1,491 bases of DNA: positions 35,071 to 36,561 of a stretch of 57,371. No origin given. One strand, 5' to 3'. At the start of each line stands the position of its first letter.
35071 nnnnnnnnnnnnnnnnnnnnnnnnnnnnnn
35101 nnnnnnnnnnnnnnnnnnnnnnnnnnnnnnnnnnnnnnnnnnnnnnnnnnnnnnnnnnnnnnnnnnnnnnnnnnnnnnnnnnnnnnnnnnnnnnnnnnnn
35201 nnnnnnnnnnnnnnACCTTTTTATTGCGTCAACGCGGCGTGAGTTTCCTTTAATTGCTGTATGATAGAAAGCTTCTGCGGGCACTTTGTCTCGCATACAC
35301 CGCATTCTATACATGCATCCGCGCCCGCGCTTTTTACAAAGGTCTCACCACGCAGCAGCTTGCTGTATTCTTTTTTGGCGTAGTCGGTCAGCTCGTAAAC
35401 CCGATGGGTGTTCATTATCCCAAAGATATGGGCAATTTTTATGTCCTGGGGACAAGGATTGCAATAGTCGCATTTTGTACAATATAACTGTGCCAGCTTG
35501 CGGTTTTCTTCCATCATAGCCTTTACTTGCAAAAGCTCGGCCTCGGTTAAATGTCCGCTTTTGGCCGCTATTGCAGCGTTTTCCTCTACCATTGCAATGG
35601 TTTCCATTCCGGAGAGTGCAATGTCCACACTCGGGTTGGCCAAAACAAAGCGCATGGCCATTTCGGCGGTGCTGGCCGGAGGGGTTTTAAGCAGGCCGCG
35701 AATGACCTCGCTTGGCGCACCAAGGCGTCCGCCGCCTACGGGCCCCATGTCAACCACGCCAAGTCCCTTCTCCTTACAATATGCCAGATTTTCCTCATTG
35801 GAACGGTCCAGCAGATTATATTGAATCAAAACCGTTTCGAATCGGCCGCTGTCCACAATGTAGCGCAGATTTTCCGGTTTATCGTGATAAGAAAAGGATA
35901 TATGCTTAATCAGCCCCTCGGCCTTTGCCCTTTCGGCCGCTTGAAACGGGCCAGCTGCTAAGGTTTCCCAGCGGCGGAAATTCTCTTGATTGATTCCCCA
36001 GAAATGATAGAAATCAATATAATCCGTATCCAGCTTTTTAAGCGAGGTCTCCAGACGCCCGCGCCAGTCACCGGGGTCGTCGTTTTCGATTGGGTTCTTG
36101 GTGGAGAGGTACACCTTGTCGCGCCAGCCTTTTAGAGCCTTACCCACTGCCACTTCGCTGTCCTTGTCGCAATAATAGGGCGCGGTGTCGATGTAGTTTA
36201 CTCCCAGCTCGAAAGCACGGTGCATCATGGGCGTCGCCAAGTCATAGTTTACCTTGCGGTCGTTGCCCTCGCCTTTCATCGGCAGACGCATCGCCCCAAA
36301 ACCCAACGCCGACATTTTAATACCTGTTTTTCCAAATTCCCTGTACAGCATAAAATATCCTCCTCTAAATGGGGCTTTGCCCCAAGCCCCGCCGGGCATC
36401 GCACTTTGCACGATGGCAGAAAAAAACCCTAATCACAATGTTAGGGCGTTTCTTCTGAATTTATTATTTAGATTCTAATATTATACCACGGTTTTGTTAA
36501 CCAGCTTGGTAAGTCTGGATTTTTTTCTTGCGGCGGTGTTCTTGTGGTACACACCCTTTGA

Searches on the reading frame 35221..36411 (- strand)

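Call 6: search_protein_families(library=pfam, proteins=[window:35221-36411:-], max_evalue=0.01)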
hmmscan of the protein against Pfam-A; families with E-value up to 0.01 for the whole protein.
window:35221-36411:- (396 aa): 7 families
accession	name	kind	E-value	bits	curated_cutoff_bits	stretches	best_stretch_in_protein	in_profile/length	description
PF00248.27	Aldo_ket_red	-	8.1e-38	130.6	24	1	36-298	2-288/291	Aldo/keto reductase family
PF13187.11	Fer4_9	-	1.7e-07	31.5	27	1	310-380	1-50/52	4Fe-4S dicluster domain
PF13183.11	Fer4_8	-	1.2e-06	29.4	27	1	309-381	3-68/68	4Fe-4S dicluster domain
PF13534.11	Fer4_17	-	2e-06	28.7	22.2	1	311-382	2-61/61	4Fe-4S dicluster domain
PF13746.11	Fer4_18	-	0.0054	17.3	27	0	346-387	40-81/114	4Fe-4S dicluster domain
PF13237.11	Fer4_10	-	0.0059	16.9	25.5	0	364-379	6-21/53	4Fe-4S dicluster domain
PF14697.11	Fer4_21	-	0.0087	16.6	35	0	365-392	6-34/59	4Fe-4S dicluster domain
